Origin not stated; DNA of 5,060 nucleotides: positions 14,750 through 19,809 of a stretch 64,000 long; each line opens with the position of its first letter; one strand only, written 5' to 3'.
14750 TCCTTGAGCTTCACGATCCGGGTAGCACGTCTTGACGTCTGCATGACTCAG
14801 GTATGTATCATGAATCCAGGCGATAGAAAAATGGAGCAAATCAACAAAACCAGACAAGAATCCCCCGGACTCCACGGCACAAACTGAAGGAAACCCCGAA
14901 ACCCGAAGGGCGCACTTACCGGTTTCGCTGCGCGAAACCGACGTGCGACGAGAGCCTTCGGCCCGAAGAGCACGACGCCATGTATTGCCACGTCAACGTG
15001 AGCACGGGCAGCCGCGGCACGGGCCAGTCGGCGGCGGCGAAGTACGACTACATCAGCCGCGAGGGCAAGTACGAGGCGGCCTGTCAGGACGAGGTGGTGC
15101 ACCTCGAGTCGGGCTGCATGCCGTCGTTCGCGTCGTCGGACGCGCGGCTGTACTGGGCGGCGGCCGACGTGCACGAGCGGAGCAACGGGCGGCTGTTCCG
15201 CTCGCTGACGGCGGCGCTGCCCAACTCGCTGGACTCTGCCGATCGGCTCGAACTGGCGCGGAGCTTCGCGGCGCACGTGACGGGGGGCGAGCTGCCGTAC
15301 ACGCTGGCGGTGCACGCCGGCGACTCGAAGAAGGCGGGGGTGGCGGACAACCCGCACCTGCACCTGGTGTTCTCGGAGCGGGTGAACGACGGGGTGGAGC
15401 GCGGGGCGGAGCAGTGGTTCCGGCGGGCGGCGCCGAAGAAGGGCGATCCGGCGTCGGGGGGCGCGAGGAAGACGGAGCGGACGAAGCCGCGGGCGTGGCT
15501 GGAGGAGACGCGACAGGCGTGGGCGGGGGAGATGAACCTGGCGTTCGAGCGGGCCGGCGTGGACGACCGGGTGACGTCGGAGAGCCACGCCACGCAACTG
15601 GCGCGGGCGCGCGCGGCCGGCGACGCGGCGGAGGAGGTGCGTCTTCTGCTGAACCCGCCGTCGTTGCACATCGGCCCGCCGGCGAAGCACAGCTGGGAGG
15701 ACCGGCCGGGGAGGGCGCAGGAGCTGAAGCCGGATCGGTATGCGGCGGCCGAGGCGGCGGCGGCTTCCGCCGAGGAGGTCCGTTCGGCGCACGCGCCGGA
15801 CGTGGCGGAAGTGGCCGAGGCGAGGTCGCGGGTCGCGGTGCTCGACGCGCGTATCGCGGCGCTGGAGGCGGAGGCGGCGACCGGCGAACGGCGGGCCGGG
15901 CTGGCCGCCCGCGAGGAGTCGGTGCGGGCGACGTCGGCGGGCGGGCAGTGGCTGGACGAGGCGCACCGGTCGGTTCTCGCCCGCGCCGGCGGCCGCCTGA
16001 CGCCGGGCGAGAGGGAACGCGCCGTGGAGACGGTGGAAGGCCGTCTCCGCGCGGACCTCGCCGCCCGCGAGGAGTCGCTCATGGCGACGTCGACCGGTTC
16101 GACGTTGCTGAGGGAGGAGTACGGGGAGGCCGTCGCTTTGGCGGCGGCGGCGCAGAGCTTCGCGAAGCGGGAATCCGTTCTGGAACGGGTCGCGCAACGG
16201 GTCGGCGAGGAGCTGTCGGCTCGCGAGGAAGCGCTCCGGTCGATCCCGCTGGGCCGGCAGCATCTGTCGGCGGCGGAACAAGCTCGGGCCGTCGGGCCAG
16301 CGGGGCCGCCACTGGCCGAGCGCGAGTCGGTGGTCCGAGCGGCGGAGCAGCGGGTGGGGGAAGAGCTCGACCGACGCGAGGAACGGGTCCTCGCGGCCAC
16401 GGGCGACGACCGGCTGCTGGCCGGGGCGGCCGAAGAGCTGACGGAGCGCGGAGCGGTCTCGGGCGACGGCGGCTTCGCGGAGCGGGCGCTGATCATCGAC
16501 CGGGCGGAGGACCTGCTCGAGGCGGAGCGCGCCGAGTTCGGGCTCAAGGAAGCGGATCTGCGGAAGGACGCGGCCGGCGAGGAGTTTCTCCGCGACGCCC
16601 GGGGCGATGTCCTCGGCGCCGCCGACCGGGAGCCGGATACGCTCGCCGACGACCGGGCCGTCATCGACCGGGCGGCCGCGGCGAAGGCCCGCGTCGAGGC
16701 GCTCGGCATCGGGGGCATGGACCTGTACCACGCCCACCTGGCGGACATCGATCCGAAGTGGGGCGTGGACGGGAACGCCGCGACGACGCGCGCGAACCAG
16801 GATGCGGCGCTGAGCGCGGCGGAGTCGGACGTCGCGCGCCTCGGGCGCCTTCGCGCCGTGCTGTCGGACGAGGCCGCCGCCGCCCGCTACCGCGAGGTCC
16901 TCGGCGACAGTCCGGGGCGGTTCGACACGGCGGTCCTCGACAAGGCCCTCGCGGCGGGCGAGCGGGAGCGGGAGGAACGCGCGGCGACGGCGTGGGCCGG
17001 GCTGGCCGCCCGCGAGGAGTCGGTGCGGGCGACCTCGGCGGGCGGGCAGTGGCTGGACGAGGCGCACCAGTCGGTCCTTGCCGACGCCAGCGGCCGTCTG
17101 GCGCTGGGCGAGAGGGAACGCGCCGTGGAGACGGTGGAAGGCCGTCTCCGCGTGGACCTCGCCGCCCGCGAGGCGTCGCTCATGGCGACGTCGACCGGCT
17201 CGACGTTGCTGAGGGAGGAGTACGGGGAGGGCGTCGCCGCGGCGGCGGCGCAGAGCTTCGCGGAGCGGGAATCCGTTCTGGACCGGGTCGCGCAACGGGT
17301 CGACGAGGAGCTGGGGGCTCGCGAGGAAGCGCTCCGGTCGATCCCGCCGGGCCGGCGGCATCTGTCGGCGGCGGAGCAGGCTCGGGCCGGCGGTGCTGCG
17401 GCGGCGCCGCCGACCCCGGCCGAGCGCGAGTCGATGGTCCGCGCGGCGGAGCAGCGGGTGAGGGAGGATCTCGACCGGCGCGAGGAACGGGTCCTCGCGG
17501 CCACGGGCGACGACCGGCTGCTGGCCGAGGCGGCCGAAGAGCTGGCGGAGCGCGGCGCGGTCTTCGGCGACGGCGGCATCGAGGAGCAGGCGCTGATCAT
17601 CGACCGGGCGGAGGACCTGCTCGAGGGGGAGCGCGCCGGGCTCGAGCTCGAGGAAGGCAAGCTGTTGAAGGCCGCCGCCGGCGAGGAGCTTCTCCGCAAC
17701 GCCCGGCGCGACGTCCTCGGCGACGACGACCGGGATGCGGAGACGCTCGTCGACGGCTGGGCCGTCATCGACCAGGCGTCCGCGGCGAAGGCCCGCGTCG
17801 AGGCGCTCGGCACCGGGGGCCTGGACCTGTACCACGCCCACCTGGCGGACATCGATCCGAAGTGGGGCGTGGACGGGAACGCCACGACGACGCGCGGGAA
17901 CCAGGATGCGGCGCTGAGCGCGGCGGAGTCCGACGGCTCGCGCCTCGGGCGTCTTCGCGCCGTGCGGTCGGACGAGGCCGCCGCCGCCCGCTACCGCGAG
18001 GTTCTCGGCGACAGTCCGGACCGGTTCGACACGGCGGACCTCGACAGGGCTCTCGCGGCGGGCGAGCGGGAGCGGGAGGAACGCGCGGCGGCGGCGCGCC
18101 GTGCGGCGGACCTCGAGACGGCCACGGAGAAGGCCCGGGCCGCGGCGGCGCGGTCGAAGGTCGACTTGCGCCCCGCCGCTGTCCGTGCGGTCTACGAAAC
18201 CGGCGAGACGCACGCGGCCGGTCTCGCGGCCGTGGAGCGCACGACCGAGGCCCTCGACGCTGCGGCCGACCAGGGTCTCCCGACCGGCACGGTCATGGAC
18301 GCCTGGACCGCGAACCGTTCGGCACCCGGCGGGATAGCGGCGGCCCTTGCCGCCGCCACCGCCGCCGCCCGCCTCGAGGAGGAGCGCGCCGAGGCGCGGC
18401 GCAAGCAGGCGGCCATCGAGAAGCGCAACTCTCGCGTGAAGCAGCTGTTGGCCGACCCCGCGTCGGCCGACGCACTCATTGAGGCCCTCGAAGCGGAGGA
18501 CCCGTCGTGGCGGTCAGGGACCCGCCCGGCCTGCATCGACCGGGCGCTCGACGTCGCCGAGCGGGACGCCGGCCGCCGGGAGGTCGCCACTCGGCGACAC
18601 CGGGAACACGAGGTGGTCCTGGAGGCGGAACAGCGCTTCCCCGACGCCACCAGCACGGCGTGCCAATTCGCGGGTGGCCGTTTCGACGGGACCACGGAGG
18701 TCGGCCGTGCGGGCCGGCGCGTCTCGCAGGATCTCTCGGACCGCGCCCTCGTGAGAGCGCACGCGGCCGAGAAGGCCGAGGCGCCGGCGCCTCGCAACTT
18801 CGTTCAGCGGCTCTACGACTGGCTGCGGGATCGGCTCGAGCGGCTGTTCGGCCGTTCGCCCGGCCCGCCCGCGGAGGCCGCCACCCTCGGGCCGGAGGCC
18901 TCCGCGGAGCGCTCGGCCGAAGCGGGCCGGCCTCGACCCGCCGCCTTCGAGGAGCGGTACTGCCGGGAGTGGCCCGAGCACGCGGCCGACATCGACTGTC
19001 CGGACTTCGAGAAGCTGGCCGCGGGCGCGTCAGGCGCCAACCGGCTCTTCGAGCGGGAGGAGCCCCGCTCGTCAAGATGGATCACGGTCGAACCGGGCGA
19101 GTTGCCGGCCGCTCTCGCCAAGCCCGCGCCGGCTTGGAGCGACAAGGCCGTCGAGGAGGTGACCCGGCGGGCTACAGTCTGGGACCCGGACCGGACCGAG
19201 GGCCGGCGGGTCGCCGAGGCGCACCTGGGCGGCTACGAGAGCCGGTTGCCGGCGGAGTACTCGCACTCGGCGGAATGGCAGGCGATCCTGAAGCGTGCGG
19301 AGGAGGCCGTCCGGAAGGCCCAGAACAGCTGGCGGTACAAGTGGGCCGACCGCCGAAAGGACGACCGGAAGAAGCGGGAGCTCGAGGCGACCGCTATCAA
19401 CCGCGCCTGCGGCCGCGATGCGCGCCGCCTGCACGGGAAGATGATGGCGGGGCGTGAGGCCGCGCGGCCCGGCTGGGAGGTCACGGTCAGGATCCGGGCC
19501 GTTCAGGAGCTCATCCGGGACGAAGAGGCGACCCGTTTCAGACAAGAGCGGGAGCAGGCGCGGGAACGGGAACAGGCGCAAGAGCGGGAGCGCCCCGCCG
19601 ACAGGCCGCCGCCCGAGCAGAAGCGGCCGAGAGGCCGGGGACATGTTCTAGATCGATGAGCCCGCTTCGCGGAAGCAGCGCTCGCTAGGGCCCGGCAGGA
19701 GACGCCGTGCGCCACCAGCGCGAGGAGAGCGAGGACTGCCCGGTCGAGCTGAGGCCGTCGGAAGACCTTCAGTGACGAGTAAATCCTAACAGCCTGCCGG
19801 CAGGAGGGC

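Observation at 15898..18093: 1.1-kb (367-codon) in-frame tandem duplication inside the relaxase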

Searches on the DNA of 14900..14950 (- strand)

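Call 84: search_dna_similar(query=window:14900-14950:-, collection=plasmids, mode=distant, max_evalue=10, max_rows=15)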
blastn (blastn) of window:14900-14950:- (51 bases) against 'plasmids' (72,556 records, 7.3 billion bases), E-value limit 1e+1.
Records with a match: 167; places in all: 177; records where one place covers at least 80% of the query: 6.
Best place of each record, by identity: >=99% 4; 95-99% 1; 90-95% 130; 80-90% 32.
By first word of the organism name: Salmonella 47; Escherichia 38; Klebsiella 22; Aeromonas 10; Providencia 8; Enterobacter 7; Actinobacillus 4; Citrobacter 3; Pasteurella 3; Proteus 3; and 15 more.
By predicted mobility (MOB-suite, as given by PLSDB): mobilizable 156; non-mobilizable 11.
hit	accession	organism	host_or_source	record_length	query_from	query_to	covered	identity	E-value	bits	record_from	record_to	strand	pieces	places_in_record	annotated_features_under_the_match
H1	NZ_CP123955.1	Pseudomonas aeruginosa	Homo sapiens,cell culture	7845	4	44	80%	87.8%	4e-5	53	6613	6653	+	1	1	none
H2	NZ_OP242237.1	Escherichia coli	Homo sapiens,stool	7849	4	44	80%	85.4%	5e-4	48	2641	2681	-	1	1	none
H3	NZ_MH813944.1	Escherichia coli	-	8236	4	44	80%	85.4%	5e-4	48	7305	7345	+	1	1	none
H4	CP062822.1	Providencia rettgeri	Sus scrofa domesticus,manure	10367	4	44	80%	85.4%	5e-4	48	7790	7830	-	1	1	none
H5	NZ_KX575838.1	Vibrio alginolyticus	shrimp,market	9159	4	44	80%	85.4%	5e-4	48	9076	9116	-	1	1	none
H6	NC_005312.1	Actinobacillus pleuropneumoniae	-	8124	4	44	80%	82.9%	2e-2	44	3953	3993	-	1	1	none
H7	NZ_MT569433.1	Citrobacter werkmanii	-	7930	13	44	63%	93.8%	1e-4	50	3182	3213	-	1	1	none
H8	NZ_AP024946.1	Aeromonas caviae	-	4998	13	44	63%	93.8%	1e-4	50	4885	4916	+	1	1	none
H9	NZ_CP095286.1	Aeromonas hydrophila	Homo sapiens,ascites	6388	13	44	63%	93.8%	1e-4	50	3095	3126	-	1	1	none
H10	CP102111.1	Aeromonas hydrophila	fish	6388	13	44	63%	93.8%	1e-4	50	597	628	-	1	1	none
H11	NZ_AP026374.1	Aeromonas caviae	-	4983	13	44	63%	93.8%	1e-4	50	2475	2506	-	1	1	none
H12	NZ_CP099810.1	Yersinia ruckeri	Salmo salar,egg fluid,salmon egg fluid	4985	13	44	63%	93.8%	1e-4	50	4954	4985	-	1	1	none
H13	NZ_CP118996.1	Aeromonas media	Homo sapiens,cell culture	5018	13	44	63%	93.8%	1e-4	50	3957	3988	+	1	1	none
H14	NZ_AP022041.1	Aeromonas veronii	-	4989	13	44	63%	93.8%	1e-4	50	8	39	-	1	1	none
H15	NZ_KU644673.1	Aeromonas caviae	-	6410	13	44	63%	93.8%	1e-4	50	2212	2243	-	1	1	none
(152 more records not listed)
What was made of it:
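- On MOBQ (MobA/RSF1010-type) relaxases: 156 of the 167 matching plasmids are predicted mobilizable (call 84).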

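Call 87: get_annotated_region(hit=H1, flank=2500)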
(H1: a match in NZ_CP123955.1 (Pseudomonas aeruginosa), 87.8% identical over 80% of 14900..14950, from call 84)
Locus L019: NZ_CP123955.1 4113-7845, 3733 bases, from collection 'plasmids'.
description: Pseudomonas aeruginosa strain 59 plasmid pB, complete sequence
organism: Pseudomonas aeruginosa (NCBI taxid 287)
taxonomy: Bacteria; Pseudomonadota; Gammaproteobacteria; Pseudomonadales; Pseudomonadaceae; Pseudomonas; Pseudomonas aeruginosa
host: -; source: Homo sapiens,cell culture; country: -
typing (MOB-suite, as given by PLSDB): mobilizable; replicon IncQ1; relaxase MOBQ
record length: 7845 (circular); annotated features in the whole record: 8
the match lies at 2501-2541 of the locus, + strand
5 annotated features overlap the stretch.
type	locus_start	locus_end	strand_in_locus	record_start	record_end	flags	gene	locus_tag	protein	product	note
CDS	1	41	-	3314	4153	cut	-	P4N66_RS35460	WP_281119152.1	helicase RepA family protein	-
CDS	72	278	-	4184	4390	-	urfF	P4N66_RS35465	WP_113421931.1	plasmid repression protein F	-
CDS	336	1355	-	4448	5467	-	-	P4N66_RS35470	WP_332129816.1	DNA-primase RepB domain-containing protein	-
CDS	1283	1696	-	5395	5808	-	-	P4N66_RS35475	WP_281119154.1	IncQ-type mobilization protein MobB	-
CDS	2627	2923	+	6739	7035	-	-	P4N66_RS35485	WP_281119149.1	mobilization protein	-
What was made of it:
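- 14904..14925 (-): MOBQ-type oriT nick region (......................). It overlaps the 3' arm of the 9-bp inverted repeat at 14920-14928 / 14932-14940. There are 167 plasmid matches, 156 of them predicted mobilizable, and the best is an IncQ1/MOBQ plasmid with the match between mobB and the divergent mobilization gene (calls 84, 87).
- Closest known: MobA of IncQ plasmids RSF1010/R1162. Same: A divergent small gene sits on the other side of oriT, as in the IncQ1 plasmid hit (call 87).
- Closest known: MobA of IncQ plasmids RSF1010/R1162. Different: IncQ MobA continues into a RepB-type primase (own knowledge; the IncQ1 hit is annotated with a 'DNA-primase RepB domain' gene, call 87).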

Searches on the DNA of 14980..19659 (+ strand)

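Call 8: search_dna_similar(query=window:14980-19659:+, collection=plasmids, mode=near, max_rows=20)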
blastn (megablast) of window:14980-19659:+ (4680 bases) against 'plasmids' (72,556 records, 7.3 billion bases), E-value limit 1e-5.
No match.

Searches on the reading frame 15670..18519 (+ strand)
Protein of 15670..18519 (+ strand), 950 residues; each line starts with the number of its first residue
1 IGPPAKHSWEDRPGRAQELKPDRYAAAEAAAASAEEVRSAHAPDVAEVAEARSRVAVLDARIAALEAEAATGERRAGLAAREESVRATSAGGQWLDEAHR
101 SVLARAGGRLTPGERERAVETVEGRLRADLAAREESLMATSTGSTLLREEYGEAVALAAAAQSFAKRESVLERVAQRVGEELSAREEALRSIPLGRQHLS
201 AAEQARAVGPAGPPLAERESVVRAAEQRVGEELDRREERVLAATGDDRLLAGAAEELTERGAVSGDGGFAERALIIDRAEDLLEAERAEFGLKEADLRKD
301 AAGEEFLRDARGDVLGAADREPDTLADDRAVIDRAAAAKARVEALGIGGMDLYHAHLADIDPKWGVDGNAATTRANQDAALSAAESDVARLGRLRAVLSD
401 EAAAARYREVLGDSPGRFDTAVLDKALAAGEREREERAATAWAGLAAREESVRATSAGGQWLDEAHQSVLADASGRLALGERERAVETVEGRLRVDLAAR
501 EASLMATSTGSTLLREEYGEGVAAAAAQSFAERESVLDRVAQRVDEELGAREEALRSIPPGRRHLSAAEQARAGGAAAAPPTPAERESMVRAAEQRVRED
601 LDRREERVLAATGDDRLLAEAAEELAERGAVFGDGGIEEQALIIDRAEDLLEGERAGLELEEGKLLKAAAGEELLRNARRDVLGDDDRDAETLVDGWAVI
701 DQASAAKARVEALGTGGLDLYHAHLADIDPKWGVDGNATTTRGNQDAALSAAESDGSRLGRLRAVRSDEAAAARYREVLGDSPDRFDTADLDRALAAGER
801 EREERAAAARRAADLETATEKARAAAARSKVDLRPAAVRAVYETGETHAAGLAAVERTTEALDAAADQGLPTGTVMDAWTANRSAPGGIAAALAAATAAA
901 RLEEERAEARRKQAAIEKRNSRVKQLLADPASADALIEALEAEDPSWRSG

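Call 75: predict_structure(alignment_id=A2)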
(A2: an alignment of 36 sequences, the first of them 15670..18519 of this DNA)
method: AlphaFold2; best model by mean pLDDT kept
length: 950 residues; sequences in the alignment: 36
mean_pLDDT: 66.5   pTM: 0.26
mean pLDDT of the five models: 66.5, 65.3, 63.3, 58.2, 57.3
residues with pLDDT >= 90: 91; 70-90: 403; 50-70: 167; < 50: 289
segments of 3 or more residues with pLDDT < 50: 1-21, 206-213, 294-399, 401-407, 409-418, 572-578, 665-667, 669-786
pLDDT, mean of each block of 10 residues (from residue 1): 34 39 60 68 72 81 82 77 88 90 75 87 92 91 89 81 89 92 77 55 48 54 79 90 86 88 79 90 77 46 37 33 34 41 40 42 36 38 43 41 47 47 58 66 82 87 83 68 88 90 85 79 65 89 86 72 57 47 74 83 89 87 86 76 90 75 51 40 38 36 41 41 44 42 43 41 39 46 52 68 76 85 79 80 81 82 74 68 53 64 70 74 72 75 64
secondary structure, 60 per line:
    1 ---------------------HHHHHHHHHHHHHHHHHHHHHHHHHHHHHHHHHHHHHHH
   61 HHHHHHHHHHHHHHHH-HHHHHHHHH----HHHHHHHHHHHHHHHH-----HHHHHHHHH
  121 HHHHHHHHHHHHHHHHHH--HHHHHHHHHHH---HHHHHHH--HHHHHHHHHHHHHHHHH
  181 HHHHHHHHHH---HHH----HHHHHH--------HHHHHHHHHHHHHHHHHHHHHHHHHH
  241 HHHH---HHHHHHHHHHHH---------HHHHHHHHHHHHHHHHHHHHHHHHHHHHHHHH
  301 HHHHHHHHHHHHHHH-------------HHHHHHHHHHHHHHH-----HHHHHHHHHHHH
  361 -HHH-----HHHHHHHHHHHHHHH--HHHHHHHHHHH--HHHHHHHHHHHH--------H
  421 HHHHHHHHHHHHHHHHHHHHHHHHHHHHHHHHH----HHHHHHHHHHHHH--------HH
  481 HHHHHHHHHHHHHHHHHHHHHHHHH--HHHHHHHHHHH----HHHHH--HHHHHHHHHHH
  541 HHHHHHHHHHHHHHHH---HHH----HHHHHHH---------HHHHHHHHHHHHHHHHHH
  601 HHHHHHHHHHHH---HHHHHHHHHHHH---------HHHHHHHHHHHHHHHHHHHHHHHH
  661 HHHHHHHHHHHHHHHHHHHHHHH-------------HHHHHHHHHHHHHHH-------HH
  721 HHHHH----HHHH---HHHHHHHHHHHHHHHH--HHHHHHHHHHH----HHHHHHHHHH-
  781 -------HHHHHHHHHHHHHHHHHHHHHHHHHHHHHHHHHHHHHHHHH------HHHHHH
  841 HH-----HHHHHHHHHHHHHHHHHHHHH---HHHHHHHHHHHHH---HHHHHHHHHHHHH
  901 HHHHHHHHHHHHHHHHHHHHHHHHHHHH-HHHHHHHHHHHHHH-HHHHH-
elements in order (helices of 4 or more, strands of 3 or more residues): H22-76 H78-86 H91-106 H112-138 H141-151 H155-161 H164-190 H201-206 H215-244 H248-259 H269-315 H329-343 H349-360 H370-384 H387-397 H400-411 H420-453 H458-470 H479-505 H508-518 H523-527 H530-556 H567-573 H583-612 H616-627 H637-683 H697-711 H719-725 H730-733 H737-752 H755-765 H770-779 H788-828 H835-842 H848-868 H872-884 H888-928 H930-943 H945-949
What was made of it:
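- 15733..15897 (+): Ala-rich ~55-residue helix (aa ~252-306) leading into the array. Its C-terminal half supplies the first half of hairpin 1. Helix H22-76 of the two-unit AF2 model; confidence is moderate there, pLDDT 60-82 (call 75).
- The two-unit AF2 model has pTM 0.26, so no rigid rod is demonstrated (call 75).
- Tried and rejected: Its alignment held only close homologues (call 75).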
